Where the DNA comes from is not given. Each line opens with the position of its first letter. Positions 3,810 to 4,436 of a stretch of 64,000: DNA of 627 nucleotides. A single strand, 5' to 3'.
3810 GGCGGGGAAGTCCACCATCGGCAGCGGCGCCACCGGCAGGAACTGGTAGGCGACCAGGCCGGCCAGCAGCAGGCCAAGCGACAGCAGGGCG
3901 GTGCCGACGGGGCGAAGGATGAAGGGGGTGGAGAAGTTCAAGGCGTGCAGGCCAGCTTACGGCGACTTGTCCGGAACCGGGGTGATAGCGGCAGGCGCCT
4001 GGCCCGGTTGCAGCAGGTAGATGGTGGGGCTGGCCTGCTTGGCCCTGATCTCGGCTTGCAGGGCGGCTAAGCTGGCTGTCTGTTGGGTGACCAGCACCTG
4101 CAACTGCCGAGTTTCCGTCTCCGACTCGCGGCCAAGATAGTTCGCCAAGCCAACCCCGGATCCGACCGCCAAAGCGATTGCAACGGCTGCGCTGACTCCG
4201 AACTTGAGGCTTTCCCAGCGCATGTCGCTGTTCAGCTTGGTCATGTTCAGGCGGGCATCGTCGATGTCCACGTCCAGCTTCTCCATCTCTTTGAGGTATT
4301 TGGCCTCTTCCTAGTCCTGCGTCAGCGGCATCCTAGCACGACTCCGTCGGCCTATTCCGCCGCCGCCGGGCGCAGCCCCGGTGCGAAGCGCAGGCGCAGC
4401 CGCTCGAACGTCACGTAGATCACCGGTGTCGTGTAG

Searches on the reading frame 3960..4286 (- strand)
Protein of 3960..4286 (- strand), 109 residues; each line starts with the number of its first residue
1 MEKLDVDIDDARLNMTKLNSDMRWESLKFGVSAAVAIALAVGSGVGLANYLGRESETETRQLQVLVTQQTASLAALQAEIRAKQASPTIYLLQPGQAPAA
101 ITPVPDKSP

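Call 65: find_homologous_proteins(query=window:3960-4286:-, max_evalue=1)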
Query seq(109 aa) (109 aa): 6 proteins with E <= 1 among 51 candidates.
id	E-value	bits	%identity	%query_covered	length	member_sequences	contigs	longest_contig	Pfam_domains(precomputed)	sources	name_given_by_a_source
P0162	1.5e-57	210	99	95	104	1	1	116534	-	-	-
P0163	3.3e-55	202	96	95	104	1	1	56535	-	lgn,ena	-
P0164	2.6e-52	193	88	98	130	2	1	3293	-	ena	-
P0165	6.8e-48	179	83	98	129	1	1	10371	-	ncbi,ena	-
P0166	6.5e-44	166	78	98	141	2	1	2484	-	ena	-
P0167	2.3e-43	164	76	95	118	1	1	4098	-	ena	-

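Call 67: find_encoding_contigs(protein=P0165, flank=4000, max_places=3)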
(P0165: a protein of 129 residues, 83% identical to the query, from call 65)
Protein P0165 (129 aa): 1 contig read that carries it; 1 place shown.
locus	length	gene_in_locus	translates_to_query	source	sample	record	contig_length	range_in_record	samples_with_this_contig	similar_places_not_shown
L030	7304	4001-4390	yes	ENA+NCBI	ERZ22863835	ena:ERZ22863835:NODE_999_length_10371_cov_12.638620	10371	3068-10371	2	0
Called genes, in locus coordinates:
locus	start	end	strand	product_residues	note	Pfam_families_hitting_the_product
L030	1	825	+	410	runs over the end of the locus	PF25917:BSH_RND, PF25876:HH_MFP_RND, PF25944:Beta-barrel_RND, PF25967:RND-MFP_C, PF25989:YknX_C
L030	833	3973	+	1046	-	PF00873:ACR_tran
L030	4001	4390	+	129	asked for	-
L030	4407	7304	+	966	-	?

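Call 68: search_protein_families(library=phrogs, proteins=[P0165], max_evalue=0.1)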
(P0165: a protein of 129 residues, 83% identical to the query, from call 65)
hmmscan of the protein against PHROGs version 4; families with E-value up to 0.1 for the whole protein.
P0165 (129 aa): 1 family
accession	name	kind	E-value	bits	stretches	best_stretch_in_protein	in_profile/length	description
phrog_1397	-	unknown function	0.052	14.8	1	51-105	10-65/116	-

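Call 69: search_protein_families(library=pfam, proteins=[P0165], max_evalue=0.5)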
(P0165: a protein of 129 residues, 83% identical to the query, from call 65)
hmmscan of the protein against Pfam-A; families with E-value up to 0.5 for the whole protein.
P0165 (129 aa): 1 family
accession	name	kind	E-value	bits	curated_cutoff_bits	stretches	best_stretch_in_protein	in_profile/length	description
PF11720.13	Inhibitor_I78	-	0.029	14.9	23.6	1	79-115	4-38/65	Peptidase inhibitor I78 family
